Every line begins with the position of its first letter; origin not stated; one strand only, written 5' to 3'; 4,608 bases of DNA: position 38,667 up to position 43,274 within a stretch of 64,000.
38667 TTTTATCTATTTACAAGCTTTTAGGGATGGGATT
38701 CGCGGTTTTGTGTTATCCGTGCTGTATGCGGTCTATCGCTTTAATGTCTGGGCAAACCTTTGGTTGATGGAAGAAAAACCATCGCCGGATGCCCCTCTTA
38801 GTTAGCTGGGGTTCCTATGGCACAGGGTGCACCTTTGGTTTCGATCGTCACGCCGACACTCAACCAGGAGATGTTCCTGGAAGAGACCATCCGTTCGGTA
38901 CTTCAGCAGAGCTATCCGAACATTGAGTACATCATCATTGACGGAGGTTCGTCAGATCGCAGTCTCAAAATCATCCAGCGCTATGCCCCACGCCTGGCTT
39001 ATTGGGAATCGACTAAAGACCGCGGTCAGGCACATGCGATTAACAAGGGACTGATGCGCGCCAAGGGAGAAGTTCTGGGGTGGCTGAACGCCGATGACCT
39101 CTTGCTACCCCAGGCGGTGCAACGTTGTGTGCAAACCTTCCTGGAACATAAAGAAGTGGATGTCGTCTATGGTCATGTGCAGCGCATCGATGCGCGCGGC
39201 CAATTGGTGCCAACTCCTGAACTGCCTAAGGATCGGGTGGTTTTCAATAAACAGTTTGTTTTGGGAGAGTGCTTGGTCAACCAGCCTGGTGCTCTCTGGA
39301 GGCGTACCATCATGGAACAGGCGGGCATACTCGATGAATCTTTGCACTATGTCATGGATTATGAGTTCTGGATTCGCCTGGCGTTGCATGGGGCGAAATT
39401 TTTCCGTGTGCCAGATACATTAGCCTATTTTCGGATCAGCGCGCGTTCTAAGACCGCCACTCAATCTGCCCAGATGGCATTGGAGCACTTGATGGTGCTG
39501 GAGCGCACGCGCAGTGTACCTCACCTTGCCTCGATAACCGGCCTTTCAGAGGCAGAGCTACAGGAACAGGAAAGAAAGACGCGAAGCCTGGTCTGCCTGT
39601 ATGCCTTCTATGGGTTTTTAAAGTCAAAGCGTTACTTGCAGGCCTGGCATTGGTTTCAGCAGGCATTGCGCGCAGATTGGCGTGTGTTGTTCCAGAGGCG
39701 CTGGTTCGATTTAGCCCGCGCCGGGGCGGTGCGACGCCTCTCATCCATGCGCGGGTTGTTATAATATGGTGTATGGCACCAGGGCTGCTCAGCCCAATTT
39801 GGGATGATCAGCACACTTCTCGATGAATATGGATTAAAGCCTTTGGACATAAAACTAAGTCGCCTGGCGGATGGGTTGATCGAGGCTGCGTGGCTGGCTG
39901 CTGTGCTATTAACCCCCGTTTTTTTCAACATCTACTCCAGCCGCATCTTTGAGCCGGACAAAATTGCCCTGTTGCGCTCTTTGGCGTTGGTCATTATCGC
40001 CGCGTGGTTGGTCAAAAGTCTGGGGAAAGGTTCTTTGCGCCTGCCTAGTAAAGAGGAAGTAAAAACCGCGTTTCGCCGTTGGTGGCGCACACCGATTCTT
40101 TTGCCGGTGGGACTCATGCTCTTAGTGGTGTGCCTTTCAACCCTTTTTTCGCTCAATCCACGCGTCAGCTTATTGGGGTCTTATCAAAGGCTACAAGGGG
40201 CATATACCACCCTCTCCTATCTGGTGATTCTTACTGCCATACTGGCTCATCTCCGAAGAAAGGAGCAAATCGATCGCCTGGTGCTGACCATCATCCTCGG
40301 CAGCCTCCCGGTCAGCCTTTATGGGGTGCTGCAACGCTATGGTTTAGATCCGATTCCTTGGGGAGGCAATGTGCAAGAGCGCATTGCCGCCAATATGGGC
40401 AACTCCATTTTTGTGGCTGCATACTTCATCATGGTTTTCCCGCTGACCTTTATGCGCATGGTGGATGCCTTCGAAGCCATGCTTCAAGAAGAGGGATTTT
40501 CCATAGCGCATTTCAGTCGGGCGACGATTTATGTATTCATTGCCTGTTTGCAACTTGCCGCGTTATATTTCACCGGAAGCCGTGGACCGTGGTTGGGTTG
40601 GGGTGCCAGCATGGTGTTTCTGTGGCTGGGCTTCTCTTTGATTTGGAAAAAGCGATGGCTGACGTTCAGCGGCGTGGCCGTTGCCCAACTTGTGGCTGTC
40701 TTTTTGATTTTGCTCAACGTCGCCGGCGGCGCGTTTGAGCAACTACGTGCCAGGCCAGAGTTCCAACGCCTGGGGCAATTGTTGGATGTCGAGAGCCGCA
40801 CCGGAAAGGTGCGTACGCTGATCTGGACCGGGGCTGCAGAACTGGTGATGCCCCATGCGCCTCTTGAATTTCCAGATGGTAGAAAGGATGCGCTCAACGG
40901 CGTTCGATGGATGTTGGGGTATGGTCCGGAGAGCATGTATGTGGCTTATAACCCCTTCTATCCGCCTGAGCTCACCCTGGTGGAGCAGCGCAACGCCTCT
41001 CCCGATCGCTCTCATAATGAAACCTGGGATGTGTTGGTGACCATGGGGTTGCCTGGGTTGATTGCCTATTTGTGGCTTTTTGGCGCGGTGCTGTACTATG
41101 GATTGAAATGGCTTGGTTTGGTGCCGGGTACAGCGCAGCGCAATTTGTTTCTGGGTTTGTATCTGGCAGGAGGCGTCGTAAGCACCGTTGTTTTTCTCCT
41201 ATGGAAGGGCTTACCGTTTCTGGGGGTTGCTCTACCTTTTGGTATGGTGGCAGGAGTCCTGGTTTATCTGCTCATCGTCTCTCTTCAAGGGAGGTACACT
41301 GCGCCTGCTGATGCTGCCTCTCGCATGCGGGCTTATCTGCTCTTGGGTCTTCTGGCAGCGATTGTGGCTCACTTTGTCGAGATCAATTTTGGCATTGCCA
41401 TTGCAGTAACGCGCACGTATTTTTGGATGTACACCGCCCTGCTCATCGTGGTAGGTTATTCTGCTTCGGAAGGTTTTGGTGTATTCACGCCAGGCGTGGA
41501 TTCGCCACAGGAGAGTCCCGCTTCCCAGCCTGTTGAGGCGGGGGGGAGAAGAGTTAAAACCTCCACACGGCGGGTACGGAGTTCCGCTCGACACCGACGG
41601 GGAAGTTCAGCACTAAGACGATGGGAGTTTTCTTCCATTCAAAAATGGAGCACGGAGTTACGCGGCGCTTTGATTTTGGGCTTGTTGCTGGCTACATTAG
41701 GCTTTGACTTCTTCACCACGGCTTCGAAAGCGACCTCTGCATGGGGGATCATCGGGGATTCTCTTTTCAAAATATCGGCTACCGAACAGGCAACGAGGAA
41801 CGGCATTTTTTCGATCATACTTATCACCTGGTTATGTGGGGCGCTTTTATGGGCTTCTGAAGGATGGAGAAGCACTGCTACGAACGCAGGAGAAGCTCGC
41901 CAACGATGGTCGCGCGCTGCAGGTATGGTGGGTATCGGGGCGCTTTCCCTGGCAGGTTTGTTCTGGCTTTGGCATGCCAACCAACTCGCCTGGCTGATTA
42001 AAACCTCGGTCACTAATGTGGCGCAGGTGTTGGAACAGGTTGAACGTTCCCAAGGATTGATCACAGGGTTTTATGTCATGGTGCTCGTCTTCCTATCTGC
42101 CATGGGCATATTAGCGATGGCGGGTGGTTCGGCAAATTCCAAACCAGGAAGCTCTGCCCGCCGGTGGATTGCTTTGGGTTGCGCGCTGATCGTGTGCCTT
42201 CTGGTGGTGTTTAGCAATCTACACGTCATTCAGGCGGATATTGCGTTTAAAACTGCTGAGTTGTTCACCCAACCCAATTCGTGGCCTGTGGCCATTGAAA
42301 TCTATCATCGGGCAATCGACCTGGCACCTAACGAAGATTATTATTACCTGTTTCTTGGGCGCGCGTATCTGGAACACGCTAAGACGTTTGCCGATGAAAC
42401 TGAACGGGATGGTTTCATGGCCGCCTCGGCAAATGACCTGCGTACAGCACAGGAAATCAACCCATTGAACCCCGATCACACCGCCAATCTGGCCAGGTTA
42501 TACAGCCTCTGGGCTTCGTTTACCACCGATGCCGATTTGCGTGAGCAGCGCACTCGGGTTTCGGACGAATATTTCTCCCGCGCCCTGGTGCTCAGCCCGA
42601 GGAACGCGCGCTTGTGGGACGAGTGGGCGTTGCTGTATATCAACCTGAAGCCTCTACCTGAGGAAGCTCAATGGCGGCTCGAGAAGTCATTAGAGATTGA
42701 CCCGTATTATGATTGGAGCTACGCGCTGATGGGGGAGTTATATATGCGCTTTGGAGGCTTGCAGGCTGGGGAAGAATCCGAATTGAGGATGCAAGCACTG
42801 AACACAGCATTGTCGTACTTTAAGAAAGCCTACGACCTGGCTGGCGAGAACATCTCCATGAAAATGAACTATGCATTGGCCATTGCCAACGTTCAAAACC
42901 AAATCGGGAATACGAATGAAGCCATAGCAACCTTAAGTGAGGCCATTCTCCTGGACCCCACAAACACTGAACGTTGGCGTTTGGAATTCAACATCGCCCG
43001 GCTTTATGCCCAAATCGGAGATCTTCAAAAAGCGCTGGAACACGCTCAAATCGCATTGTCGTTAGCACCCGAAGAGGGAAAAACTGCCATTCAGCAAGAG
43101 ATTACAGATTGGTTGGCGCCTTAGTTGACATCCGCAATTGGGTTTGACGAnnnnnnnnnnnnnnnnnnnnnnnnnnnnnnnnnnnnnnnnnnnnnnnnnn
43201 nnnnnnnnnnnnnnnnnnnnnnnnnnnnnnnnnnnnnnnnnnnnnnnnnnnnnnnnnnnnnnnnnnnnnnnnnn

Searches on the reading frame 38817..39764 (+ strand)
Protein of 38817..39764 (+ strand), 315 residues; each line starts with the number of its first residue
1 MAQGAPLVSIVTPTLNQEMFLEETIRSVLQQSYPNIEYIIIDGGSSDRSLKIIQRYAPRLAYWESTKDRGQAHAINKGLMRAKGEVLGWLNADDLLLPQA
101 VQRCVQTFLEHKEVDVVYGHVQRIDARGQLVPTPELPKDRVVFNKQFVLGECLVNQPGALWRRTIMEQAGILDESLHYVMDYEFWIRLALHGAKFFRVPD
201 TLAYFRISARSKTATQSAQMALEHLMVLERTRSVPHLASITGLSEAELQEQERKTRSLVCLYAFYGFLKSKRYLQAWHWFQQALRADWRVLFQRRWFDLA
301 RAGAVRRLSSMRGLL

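Call 66: search_protein_families(library=pfam, proteins=[window:38817-39764:+], max_evalue=0.00001)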
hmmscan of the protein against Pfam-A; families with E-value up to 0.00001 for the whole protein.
window:38817-39764:+ (315 aa): 3 families
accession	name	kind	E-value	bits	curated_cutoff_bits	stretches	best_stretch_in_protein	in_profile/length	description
PF00535.33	Glycos_transf_2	-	7.9e-30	104.4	23.3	1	9-135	1-130/168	Glycosyl transferase family 2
PF10111.15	Glyco_tranf_2_2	-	7.7e-13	49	27.3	1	16-204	8-215/276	Glycosyltransferase like family 2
PF13641.12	Glyco_tranf_2_3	-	8.6e-13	49.3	27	1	8-209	3-209/230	Glycosyltransferase like family 2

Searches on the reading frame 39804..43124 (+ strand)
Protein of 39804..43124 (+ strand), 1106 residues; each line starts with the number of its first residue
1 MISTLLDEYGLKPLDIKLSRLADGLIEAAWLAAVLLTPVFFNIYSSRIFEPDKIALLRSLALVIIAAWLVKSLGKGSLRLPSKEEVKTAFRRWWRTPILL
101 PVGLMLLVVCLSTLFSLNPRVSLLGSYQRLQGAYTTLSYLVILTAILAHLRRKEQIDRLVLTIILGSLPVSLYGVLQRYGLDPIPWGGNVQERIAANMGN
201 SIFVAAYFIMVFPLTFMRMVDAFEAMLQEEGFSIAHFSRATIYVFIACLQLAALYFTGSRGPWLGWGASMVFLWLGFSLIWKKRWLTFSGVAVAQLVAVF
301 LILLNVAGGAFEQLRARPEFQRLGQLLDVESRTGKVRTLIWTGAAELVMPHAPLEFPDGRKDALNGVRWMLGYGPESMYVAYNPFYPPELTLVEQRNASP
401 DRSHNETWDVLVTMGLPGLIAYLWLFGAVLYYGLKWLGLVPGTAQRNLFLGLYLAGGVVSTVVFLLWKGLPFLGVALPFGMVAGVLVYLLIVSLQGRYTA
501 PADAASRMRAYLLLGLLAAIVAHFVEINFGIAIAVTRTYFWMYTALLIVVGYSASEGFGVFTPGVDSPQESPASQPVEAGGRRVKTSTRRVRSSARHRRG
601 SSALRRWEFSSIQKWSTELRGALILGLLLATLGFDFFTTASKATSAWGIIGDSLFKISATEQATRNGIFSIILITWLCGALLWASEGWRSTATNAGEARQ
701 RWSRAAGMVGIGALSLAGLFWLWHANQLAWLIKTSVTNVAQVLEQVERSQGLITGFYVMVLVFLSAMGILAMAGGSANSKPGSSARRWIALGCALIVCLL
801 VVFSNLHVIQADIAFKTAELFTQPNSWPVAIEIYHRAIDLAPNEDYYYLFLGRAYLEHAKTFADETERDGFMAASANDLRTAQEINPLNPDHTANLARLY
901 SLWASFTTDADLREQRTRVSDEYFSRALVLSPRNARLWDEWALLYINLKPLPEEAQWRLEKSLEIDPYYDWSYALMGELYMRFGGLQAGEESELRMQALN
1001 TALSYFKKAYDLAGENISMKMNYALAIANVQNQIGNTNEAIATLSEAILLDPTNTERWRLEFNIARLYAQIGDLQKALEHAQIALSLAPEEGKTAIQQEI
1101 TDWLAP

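Call 19: search_protein_families(library=pfam, proteins=[window:39804-43124:+], max_evalue=0.001)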
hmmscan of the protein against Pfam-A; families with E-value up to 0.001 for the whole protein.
window:39804-43124:+ (1106 aa): 12 families
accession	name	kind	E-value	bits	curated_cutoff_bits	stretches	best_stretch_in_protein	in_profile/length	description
PF04932.20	Wzy_C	-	3.8e-09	36.9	31.7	1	247-423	3-149/149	O-Antigen ligase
PF00515.34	TPR_1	-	4.2e-09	36.3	27.8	0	1062-1090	5-33/34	Tetratricopeptide repeat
PF13428.12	TPR_14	-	2.3e-07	31.3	23.5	0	1025-1059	5-39/44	Tetratricopeptide repeat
PF13414.12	TPR_11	-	6.5e-07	29.4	26.8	0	1032-1054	5-27/42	TPR repeat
PF14559.12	TPR_19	-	1e-06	29.4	25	0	997-1059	5-63/68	Tetratricopeptide repeat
PF23914.1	TPR_CcmH_CycH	-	2.9e-06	27.6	42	1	995-1091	62-154/158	Cytochrome c-type biogenesis protein H TPR domain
PF07719.23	TPR_2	-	3.8e-05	23.9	27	0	1062-1090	5-33/34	Tetratricopeptide repeat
PF13371.12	TPR_9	-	4e-05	24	35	0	1038-1091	12-62/73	Tetratricopeptide repeat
PF13424.12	TPR_12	-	4.7e-05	23.9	30.1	0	1026-1089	8-76/77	Tetratricopeptide repeat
PF13176.12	TPR_7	-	5.7e-05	23.3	27.9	0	1063-1092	4-33/36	Tetratricopeptide repeat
PF13431.12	TPR_17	-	5.8e-05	23.5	24.4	0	960-986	3-29/34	Tetratricopeptide repeat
PF13181.12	TPR_8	-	0.00015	22.1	25.7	0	1026-1054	6-34/34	Tetratricopeptide repeat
